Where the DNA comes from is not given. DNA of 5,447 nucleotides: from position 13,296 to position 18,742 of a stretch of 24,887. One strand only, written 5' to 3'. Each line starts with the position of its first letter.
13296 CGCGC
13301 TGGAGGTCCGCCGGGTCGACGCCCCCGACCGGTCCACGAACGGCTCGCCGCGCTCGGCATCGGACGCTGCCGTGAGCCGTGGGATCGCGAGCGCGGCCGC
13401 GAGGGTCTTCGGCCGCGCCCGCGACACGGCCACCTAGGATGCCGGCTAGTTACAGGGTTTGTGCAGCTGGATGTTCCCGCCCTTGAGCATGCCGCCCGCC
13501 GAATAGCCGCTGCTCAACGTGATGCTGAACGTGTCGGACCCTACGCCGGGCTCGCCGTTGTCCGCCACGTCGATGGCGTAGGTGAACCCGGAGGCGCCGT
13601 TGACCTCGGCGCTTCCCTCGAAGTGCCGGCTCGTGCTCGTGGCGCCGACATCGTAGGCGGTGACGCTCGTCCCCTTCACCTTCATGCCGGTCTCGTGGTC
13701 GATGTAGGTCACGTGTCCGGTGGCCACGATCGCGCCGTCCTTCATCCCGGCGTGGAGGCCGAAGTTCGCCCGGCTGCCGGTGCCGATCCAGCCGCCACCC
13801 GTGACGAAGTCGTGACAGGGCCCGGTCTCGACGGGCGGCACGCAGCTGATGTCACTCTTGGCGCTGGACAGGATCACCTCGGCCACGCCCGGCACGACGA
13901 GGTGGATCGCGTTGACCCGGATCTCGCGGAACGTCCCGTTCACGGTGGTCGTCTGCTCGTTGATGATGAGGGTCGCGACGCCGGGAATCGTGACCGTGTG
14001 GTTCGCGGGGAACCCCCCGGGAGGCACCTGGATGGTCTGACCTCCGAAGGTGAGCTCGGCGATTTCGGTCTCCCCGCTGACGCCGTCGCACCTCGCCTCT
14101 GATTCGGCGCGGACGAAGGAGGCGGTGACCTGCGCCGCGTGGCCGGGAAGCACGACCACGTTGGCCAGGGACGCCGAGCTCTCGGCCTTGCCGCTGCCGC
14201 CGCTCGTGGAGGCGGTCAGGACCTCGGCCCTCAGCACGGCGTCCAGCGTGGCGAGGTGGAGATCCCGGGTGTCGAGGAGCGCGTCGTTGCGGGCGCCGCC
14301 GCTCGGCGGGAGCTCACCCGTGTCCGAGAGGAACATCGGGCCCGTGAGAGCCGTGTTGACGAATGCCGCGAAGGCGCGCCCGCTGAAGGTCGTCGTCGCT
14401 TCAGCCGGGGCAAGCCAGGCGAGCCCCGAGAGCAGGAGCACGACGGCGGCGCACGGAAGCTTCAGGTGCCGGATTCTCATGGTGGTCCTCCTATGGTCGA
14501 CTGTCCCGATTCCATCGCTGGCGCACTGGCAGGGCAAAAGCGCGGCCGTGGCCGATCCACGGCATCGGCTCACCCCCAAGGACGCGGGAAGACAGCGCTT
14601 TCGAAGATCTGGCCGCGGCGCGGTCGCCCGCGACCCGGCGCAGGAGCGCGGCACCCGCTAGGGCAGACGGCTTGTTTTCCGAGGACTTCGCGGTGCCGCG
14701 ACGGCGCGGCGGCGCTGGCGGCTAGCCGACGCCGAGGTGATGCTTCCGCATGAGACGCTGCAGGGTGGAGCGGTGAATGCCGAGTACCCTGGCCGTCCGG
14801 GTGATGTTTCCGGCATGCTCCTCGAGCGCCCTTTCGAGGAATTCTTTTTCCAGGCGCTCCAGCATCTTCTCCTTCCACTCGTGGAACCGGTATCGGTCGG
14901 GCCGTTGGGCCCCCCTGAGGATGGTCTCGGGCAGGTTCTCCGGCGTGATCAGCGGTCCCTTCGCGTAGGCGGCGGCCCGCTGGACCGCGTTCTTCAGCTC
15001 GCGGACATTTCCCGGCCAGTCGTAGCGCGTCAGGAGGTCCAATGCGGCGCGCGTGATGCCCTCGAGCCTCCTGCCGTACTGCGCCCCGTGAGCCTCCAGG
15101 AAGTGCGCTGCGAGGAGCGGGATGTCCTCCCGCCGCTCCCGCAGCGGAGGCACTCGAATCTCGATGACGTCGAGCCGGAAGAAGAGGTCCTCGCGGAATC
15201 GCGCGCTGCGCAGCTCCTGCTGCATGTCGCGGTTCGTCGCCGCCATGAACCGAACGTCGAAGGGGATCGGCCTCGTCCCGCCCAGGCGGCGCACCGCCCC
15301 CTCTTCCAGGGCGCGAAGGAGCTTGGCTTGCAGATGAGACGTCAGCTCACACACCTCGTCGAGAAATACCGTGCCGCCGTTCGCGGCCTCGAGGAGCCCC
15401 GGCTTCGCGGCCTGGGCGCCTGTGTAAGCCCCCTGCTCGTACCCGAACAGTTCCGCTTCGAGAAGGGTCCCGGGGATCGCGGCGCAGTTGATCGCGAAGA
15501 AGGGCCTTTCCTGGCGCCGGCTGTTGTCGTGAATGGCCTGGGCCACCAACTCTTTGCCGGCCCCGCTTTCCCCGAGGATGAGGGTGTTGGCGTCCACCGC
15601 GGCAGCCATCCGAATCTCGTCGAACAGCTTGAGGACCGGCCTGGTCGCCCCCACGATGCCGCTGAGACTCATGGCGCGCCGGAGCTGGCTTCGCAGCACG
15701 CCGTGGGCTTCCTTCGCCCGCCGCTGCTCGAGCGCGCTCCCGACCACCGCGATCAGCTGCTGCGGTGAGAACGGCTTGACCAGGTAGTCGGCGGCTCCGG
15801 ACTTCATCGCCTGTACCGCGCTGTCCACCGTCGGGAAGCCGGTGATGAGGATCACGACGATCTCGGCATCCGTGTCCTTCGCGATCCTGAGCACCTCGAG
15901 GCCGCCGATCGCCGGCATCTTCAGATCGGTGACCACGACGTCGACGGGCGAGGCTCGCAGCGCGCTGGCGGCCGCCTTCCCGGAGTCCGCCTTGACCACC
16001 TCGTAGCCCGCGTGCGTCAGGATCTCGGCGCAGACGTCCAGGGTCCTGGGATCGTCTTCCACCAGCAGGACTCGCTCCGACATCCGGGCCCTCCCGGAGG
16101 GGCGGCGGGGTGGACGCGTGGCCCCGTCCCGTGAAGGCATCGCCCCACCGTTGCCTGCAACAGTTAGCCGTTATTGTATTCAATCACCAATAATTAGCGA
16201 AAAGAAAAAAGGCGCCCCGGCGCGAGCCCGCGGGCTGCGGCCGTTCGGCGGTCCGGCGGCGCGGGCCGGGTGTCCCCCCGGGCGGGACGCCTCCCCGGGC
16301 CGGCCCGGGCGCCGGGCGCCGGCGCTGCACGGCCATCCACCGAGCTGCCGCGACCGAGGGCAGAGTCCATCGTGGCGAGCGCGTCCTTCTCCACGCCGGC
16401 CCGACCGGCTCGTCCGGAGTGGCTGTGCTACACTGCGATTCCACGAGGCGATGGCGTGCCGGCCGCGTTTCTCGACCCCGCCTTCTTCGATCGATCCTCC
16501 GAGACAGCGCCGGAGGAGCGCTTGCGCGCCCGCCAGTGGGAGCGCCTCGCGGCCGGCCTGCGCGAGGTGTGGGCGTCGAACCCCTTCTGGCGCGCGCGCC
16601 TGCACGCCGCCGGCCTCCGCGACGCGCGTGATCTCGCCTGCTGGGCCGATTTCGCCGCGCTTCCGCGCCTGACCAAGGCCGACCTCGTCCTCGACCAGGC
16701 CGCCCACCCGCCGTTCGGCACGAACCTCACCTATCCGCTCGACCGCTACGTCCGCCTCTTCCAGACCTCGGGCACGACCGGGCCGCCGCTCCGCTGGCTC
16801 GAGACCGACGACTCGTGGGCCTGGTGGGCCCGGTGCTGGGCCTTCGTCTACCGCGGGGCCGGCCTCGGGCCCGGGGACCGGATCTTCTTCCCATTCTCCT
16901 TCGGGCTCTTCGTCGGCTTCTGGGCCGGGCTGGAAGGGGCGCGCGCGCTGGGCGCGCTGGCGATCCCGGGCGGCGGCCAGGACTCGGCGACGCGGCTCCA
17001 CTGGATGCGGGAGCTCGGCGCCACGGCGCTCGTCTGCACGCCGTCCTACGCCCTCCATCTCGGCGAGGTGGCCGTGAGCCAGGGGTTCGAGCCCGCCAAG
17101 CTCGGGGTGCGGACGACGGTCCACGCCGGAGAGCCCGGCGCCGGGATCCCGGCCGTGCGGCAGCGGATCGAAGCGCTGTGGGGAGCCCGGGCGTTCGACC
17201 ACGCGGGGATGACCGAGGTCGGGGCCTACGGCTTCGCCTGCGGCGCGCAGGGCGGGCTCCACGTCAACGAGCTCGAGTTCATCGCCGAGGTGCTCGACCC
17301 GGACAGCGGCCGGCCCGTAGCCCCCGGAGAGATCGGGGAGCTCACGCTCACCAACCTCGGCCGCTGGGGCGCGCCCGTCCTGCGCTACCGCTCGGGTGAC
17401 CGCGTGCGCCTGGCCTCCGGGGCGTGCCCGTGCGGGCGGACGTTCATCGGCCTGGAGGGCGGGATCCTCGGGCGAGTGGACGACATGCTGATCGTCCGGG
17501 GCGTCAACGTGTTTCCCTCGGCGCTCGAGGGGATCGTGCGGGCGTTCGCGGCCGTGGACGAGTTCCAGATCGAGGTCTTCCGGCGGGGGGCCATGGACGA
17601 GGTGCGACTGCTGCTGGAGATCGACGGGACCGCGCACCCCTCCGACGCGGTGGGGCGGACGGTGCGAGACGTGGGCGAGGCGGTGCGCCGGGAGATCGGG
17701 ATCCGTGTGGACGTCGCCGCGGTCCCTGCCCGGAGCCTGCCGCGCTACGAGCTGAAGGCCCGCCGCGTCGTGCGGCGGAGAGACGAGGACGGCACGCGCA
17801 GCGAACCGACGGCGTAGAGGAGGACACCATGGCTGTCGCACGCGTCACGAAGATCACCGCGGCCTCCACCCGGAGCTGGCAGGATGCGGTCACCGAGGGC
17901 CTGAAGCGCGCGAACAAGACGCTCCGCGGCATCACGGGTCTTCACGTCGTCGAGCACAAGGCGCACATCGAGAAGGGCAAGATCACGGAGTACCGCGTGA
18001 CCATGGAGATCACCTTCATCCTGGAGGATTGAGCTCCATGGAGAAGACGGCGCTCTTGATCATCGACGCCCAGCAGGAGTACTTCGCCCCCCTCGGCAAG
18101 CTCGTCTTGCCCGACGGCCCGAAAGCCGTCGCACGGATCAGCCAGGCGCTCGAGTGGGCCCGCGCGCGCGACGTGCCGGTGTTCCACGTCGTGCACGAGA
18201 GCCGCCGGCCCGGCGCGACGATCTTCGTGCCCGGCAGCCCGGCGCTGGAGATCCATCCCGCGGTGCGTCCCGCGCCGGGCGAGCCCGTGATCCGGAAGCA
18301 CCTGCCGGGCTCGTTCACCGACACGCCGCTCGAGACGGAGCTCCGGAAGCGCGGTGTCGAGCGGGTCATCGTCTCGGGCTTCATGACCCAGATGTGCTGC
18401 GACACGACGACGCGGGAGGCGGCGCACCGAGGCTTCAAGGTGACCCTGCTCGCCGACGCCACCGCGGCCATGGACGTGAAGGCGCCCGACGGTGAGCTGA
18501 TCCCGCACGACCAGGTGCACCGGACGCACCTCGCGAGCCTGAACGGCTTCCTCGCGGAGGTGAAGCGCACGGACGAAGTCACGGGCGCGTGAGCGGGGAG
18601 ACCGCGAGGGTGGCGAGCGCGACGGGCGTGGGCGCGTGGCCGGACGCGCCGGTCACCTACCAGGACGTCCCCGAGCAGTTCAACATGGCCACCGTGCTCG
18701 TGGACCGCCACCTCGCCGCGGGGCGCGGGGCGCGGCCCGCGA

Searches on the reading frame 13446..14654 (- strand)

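Call 22: search_protein_families(library=pfam, proteins=[window:13446-14654:-], max_evalue=0.001)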
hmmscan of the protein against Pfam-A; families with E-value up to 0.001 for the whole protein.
window:13446-14654:- (402 aa): 0 families

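Call 36: search_protein_families(library=ncbifam, proteins=[window:13446-14654:-], max_evalue=0.00001)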
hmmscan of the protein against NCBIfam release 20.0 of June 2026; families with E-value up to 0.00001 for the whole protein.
window:13446-14654:- (402 aa): 2 families
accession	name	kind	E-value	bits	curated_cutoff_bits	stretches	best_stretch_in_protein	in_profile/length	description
NF041523.1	post_COAP_1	domain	3.4e-43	146.8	40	1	283-399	1-115/115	post-COAP-1 domain-containing protein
NF040603.2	choice_anch_P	subfamily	9.6e-32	110.4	27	1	90-269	1-184/185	choice-of-anchor P family protein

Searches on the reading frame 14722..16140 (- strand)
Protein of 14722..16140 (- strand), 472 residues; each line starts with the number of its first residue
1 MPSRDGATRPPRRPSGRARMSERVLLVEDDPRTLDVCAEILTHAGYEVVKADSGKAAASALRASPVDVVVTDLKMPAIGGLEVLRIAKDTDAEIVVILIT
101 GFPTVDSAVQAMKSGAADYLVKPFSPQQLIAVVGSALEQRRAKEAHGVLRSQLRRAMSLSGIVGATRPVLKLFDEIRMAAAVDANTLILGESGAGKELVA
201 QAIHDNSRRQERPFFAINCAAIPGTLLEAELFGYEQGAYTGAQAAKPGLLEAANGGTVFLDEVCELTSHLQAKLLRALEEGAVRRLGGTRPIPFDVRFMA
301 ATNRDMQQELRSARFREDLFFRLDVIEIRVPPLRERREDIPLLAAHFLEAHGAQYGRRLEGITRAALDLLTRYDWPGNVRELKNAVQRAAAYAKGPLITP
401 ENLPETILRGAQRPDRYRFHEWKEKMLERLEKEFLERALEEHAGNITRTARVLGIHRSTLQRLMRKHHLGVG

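Call 22: search_protein_families(library=pfam, proteins=[window:14722-16140:-], max_evalue=0.001)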
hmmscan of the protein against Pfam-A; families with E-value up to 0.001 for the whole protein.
window:14722-16140:- (472 aa): 10 families
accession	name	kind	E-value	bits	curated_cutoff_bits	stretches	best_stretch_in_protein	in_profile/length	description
PF00158.32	Sigma54_activat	-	3.4e-64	216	20.2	1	163-328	2-167/168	Sigma-54 interaction domain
PF25601.1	AAA_lid_14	-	8.1e-28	96.5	27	1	334-413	1-80/87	AAA+ ATPase lid domain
PF00072.30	Response_reg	-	7.3e-27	94.2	30.2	1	24-133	1-110/111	Response regulator receiver domain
PF14532.12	Sigma54_activ_2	-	1e-21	78.1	25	1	163-333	1-138/138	Sigma-54 interaction domain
PF02954.25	HTH_8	-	2.3e-12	46.8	22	1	427-466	2-41/42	Bacterial regulatory protein, Fis family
PF01078.27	Mg_chelatase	-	3.6e-07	30.2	20.3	1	241-303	93-157/207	Magnesium chelatase, subunit ChlI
PF07728.20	AAA_5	-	5.4e-07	30.1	22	1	186-308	2-128/139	AAA domain (dynein-related subfamily)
PF07724.20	AAA_2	-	1e-05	26.1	27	1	184-313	4-134/166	AAA domain (Cdc48 subfamily)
PF13556.12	HTH_30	-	0.00017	21.7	27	1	440-462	9-31/59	PucR C-terminal helix-turn-helix domain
PF18428.7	BRCT_3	-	0.00072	20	26.1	0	23-95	7-74/102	BRCA1 C Terminus (BRCT) domain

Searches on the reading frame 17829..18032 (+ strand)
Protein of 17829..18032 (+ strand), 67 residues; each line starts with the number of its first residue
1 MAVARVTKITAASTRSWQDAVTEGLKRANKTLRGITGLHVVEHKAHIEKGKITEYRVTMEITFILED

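Call 6: search_protein_families(library=pfam, proteins=[window:17829-18032:+], max_evalue=0.01)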
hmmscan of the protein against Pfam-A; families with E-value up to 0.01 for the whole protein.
window:17829-18032:+ (67 aa): 1 family
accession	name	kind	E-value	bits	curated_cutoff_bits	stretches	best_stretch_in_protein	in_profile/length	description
PF07311.17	Dodecin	-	1.5e-22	80.1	22.5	1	3-66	1-64/64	Dodecin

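Call 7: search_protein_families(library=ncbifam, proteins=[window:17829-18032:+], max_evalue=0.01)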
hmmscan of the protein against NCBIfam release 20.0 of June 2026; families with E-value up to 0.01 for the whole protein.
window:17829-18032:+ (67 aa): 2 families
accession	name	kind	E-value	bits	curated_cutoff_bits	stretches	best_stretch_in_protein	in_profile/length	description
NF043052.1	DodecBact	equivalog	1.9e-13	50.4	75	1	3-66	4-67/67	dodecin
NF041389.1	dodecin_Halo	equivalog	3.9e-08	33.5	100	1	9-66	8-65/65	dodecin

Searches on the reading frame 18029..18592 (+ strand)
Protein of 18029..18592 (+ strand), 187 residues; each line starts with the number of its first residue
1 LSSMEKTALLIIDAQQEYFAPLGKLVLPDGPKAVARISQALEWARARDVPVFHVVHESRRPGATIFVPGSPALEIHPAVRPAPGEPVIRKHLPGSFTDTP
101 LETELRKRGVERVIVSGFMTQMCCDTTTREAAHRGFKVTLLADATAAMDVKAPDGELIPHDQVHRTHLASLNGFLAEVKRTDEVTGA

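Call 6: search_protein_families(library=pfam, proteins=[window:18029-18592:+], max_evalue=0.01)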
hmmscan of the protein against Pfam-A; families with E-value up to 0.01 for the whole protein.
window:18029-18592:+ (187 aa): 1 family
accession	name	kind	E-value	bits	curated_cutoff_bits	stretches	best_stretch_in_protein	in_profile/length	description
PF00857.26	Isochorismatase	-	2.6e-37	129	27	1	7-151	1-154/175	Isochorismatase domain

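Call 7: search_protein_families(library=ncbifam, proteins=[window:18029-18592:+], max_evalue=0.01)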
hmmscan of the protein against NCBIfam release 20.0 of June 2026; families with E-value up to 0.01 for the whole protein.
window:18029-18592:+ (187 aa): 5 families
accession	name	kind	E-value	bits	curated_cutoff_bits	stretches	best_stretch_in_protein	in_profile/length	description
NF050097.1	BiurAmidohydBiuH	equivalog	4.3e-21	75.4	370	1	60-151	101-192/221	biuret amidohydrolase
NF008517.0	PRK11440.1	equivalog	1.4e-10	41.4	195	1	88-151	99-162/188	hydrolase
TIGR03614.1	RutB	equivalog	3.1e-10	40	377.95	1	72-148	113-189/226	pyrimidine utilization protein B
NF008623.0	PRK11609.1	equivalog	8.1e-10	38.9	174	1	98-156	131-189/213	bifunctional nicotinamidase/pyrazinamidase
NF041461.1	C_hydro_YcaC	equivalog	0.007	15.9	310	0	105-151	97-143/201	isochorismate family cysteine hydrolase YcaC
